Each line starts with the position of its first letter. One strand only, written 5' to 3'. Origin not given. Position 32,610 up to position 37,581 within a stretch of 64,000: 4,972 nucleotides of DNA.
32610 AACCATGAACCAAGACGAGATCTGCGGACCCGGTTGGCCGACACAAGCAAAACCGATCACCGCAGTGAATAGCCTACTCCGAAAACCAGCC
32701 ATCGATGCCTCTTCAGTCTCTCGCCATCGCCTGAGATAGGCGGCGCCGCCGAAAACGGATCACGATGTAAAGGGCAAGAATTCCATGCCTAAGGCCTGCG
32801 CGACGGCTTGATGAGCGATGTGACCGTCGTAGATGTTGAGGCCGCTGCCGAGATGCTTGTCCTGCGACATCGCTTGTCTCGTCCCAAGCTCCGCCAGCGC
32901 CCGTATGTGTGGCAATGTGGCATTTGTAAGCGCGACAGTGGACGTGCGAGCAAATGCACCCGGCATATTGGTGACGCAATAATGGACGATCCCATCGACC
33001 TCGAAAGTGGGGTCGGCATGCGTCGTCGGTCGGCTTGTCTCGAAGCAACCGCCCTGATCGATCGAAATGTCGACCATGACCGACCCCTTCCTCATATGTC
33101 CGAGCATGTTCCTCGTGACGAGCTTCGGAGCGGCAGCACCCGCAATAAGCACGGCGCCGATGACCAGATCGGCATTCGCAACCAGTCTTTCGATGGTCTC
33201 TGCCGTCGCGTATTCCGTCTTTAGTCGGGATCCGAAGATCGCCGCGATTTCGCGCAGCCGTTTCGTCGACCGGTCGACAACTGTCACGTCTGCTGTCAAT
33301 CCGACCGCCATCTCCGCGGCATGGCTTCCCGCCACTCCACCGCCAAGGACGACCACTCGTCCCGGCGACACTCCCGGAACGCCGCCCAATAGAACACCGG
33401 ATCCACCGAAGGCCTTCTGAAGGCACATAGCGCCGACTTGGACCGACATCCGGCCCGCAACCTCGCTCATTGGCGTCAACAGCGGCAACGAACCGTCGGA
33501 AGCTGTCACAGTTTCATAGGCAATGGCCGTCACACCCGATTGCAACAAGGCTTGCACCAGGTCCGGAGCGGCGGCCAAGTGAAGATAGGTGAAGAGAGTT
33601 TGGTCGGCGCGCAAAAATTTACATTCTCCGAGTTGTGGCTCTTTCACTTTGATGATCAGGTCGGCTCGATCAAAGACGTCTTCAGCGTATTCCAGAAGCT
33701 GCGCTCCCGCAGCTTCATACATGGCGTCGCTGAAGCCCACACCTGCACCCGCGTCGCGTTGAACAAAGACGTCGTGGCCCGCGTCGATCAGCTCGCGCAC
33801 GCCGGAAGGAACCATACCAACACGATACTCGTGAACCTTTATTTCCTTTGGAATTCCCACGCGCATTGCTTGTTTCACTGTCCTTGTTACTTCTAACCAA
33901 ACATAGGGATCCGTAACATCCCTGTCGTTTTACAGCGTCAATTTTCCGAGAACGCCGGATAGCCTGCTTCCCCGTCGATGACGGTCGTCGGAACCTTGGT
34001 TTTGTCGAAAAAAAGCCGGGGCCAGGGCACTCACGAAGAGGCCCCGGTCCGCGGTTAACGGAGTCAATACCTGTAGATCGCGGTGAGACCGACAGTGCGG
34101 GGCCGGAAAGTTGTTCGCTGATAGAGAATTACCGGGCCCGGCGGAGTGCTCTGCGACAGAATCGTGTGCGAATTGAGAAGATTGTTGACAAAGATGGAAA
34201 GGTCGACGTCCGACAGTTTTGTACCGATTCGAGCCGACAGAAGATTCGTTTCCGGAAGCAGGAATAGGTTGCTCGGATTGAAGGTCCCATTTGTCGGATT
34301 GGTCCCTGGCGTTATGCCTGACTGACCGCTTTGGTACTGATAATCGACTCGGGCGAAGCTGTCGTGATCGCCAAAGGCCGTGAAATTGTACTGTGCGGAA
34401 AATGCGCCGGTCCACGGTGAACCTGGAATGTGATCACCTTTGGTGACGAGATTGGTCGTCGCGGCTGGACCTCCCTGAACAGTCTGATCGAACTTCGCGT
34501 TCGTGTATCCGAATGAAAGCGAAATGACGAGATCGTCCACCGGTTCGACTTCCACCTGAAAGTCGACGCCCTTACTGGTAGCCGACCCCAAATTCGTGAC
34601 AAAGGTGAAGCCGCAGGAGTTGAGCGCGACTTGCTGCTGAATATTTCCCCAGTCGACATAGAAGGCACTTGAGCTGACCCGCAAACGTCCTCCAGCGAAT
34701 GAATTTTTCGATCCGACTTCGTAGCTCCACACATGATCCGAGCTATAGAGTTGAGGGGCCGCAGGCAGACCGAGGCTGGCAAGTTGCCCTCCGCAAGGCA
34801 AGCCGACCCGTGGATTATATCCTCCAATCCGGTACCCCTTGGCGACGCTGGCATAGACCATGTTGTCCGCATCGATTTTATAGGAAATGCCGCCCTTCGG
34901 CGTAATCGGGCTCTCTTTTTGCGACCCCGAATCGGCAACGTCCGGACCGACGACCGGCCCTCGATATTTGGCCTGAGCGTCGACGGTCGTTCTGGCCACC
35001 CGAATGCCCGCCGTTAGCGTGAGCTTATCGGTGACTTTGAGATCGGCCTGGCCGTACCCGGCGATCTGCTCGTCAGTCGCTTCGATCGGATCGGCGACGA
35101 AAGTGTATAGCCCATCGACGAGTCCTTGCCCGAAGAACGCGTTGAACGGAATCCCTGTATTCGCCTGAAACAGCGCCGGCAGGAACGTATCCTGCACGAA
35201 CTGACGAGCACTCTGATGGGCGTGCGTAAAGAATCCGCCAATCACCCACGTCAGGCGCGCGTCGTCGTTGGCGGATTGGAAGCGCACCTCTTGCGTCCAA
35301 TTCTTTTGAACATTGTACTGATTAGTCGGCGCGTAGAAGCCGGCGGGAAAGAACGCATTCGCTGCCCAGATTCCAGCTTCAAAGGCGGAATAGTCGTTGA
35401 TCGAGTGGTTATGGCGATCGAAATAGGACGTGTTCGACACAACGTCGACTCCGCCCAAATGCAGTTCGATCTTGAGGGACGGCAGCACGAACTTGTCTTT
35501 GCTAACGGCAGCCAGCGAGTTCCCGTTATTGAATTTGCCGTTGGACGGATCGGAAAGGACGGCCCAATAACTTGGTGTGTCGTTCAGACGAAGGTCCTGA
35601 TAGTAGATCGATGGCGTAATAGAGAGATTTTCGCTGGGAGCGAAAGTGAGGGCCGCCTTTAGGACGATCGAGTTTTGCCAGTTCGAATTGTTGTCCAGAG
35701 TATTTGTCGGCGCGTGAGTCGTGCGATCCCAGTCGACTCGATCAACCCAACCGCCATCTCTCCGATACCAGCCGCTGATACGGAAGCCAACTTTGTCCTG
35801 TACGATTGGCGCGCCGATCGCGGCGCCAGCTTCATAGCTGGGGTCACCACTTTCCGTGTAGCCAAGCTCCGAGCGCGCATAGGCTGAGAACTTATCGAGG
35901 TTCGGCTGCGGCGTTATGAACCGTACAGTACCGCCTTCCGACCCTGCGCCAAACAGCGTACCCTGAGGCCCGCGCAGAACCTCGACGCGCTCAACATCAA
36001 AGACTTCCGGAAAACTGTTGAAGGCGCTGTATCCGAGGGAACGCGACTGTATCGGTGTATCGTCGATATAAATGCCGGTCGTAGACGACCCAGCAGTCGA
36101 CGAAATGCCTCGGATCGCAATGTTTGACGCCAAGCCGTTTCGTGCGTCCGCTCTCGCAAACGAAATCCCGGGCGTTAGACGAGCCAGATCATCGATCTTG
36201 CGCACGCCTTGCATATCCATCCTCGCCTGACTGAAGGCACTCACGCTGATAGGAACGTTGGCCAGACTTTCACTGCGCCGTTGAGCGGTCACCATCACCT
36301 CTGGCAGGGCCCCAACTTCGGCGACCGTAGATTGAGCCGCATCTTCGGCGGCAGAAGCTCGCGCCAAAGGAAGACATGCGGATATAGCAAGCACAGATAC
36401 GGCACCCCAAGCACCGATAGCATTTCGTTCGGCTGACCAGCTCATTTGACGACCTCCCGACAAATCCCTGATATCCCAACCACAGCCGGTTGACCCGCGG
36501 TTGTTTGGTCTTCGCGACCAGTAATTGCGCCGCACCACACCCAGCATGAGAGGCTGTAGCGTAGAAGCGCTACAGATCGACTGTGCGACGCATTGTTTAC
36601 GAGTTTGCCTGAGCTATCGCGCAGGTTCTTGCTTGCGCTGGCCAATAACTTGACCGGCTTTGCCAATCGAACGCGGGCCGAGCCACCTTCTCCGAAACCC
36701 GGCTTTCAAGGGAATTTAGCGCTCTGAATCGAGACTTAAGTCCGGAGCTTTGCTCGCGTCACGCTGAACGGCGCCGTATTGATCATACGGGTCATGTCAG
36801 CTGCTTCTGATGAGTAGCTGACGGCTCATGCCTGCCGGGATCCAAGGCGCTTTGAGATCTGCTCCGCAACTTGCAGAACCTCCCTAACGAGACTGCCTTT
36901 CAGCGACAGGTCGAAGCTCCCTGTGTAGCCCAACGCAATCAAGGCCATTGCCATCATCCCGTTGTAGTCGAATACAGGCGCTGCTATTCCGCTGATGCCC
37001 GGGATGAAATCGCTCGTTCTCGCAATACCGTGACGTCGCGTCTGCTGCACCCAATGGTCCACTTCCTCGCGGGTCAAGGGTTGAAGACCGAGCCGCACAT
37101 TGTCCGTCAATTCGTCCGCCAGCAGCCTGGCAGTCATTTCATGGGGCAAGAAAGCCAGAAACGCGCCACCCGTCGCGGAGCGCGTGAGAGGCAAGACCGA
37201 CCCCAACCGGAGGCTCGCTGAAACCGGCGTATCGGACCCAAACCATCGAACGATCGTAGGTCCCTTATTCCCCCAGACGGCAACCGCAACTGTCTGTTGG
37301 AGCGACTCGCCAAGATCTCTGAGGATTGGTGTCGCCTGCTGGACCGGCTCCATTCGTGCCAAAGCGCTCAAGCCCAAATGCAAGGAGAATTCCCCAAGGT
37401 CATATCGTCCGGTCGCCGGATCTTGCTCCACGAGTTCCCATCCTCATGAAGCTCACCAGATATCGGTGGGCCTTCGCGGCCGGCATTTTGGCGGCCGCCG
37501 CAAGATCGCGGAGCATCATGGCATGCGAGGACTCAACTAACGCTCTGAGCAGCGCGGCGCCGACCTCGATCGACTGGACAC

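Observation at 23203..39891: Composite aromatic-amine / hydroxyphenylacetate-type catabolic supercluster with unusual part list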

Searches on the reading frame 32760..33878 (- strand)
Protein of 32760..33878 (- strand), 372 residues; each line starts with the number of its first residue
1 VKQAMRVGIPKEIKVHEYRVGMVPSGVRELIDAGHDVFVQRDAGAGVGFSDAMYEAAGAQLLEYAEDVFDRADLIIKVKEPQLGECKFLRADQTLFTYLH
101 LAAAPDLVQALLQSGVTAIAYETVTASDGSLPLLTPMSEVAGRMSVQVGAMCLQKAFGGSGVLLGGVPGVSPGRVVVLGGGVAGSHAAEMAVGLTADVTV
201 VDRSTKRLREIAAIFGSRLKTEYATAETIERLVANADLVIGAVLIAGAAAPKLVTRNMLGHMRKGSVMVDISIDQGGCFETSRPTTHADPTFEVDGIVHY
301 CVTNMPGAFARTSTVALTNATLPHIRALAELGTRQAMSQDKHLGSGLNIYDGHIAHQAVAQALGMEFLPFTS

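Call 4: search_protein_families(library=pfam, proteins=[window:32760-33878:-], max_evalue=0.01)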
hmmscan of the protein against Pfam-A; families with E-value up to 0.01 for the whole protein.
window:32760-33878:- (372 aa): 10 families
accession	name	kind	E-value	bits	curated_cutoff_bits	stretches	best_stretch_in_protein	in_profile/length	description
PF01262.27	AlaDh_PNT_C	-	1.5e-82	276.6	23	1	145-356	1-213/214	Alanine dehydrogenase/PNT, C-terminal domain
PF05222.21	AlaDh_PNT_N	-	6.8e-50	169.3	30.4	1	8-141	1-136/136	Alanine dehydrogenase/PNT, N-terminal domain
PF01488.26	Shikimate_DH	-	1.9e-07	31.7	24.3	1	173-273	13-113/138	Shikimate / quinate 5-dehydrogenase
PF02826.25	2-Hacid_dh_C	-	6e-06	26.2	25.1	1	173-272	37-127/178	D-isomer specific 2-hydroxyacid dehydrogenase, NAD binding domain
PF00070.33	Pyr_redox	-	6.3e-06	27.1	22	1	174-237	1-71/82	Pyridine nucleotide-disulphide oxidoreductase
PF03446.21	NAD_binding_2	-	6.8e-05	23.4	21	1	175-272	2-93/161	NAD binding domain of 6-phosphogluconate dehydrogenase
PF07992.20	Pyr_redox_2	-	0.00014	21.8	26.1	1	172-220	142-190/291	Pyridine nucleotide-disulphide oxidoreductase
PF03435.24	Sacchrp_dh_NADP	-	0.00038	21.2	25.1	1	175-243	1-76/129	Saccharopine dehydrogenase NADP binding domain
PF13241.12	NAD_binding_7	-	0.0046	17.9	22.1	1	174-243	9-69/104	Putative NAD(P)-binding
PF02254.24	TrkA_N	-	0.0099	16.6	23.8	0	175-240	1-67/116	TrkA-N domain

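Call 9: search_protein_families(library=ncbifam, proteins=[window:32760-33878:-], max_evalue=0.00001)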
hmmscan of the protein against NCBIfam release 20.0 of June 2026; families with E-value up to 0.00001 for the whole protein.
window:32760-33878:- (372 aa): 5 families
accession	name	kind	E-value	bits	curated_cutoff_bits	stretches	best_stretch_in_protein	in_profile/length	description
TIGR00518.1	alaDH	equivalog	1.7e-149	497.8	391.85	1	5-369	1-364/370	alanine dehydrogenase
NF006942.0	PRK09424.1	equivalog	2.7e-46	158.4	383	2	5-218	1-211/510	Re/Si-specific NAD(P)(+) transhydrogenase subunit alpha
TIGR00561.1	pntA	equivalog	1e-36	126.7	444.4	2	6-206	1-198/511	Re/Si-specific NAD(P)(+) transhydrogenase subunit alpha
NF006162.0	PRK08306.1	equivalog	2.8e-07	30.2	261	1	174-278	156-249/297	dipicolinate synthase subunit DpsA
TIGR02853.1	spore_dpaA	equivalog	3.9e-07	29.6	319.65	1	173-278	152-246/287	dipicolinic acid synthetase subunit A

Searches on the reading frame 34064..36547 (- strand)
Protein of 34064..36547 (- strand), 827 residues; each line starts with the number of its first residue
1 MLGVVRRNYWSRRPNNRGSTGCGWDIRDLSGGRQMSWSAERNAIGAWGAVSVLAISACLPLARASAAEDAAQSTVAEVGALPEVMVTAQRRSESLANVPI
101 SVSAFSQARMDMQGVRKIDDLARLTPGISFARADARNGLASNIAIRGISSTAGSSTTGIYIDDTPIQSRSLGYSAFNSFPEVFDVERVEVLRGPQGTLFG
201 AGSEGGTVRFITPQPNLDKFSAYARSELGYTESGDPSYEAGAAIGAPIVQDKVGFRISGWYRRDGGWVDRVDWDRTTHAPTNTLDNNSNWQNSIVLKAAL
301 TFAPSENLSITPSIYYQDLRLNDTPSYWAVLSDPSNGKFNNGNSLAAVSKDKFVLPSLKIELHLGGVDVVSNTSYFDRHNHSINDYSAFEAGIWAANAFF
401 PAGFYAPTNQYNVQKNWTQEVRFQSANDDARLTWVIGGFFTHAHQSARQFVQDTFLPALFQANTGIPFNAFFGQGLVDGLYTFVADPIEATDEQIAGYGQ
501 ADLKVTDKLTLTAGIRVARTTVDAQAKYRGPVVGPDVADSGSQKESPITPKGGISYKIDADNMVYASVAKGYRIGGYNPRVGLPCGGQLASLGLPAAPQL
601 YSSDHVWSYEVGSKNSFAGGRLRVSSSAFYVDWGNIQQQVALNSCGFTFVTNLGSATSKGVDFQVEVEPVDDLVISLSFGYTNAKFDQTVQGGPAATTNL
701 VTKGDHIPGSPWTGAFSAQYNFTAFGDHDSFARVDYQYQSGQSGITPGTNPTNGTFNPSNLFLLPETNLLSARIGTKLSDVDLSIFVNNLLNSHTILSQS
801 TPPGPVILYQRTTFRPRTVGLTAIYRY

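Call 4: search_protein_families(library=pfam, proteins=[window:34064-36547:-], max_evalue=0.01)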
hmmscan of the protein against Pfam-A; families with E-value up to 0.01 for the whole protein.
window:34064-36547:- (827 aa): 2 families
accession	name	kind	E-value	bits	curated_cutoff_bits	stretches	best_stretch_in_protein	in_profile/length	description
PF00593.30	TonB_dep_Rec_b-barrel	-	5.5e-30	106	27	1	340-790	50-436/436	TonB dependent receptor-like, beta-barrel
PF07715.20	Plug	-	3.7e-21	76.1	23.9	1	95-207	2-107/107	TonB-dependent Receptor Plug Domain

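Call 39: search_protein_families(library=ncbifam, proteins=[window:34064-36547:-], max_evalue=1e-10)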
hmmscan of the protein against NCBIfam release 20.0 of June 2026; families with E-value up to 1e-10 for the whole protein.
window:34064-36547:- (827 aa): 14 families
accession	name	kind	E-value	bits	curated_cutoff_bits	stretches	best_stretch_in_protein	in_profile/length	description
TIGR01783.1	TonB-siderophor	subfamily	1.6e-35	122.9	223.5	1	98-823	2-645/649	TonB-dependent siderophore receptor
TIGR01786.1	TonB-hemlactrns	subfamily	1.2e-22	80.1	323.75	1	83-574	2-464/719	TonB-dependent hemoglobin/transferrin/lactoferrin family receptor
TIGR01785.1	TonB-hemin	subfamily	1.3e-21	76.7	316.85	1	83-216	3-132/677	TonB-dependent heme/hemoglobin receptor family protein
NF010651.0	PRK14050.1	equivalog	1.1e-18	66.7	884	1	70-235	51-205/730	TonB-dependent siderophore receptor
NF041535.1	TonB_rec_PqqU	equivalog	1.2e-15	56.8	1200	1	496-716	373-575/676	TonB-dependent receptor PqqU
NF010012.0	PRK13486.1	equivalog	3.2e-14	52.2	924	1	78-298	21-245/696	TonB-dependent receptor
NF053590.1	TonB_dep_TOL0244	equivalog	1.3e-13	50.4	645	0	81-213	10-140/604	TOL_0244 family TonB-dependent receptor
NF010010.0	PRK13483.1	equivalog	1.8e-13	49.4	927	1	61-265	15-217/660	ligand-gated channel protein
TIGR01779.1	TonB-B12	equivalog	2e-13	49.8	599.7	1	64-216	11-157/614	TonB-dependent vitamin B12 receptor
NF049944.1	TonB_dep_PUIUD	equivalog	1.4e-12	46.8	850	0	494-688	393-577/686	TonB-dependent receptor, PUIUD motif-type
NF007465.0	PRK10044.1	equivalog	2.1e-12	46.1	803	1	63-282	46-252/726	ferrichrome porin FhuA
NF050067.1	TonBEntbctnRecCfrA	equivalog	5.2e-12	44.9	1200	0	72-337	17-284/698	TonB-dependent ferric enterobactin receptor CfrA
NF010038.0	PRK13513.1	equivalog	1.3e-11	43.8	942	1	64-263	18-216/659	ligand-gated channel protein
NF047944.1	FoxamRcptFoxA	equivalog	5.6e-11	41.4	1300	0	82-284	38-230/697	ferrioxamine B receptor FoxA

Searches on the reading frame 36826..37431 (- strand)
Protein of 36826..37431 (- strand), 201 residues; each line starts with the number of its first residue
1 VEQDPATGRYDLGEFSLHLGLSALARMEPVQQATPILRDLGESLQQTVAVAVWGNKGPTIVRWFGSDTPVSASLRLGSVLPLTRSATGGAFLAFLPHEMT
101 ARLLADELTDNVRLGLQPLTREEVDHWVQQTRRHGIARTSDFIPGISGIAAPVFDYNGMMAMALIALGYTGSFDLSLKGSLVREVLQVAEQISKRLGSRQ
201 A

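Call 4: search_protein_families(library=pfam, proteins=[window:36826-37431:-], max_evalue=0.01)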
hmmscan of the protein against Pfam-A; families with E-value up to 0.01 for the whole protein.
window:36826-37431:- (201 aa): 1 family
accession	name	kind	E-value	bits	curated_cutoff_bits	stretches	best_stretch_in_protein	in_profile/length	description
PF01614.24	IclR_C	-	1.4e-17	64.2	24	1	23-194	3-174/174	Bacterial transcriptional regulator IclR C-terminal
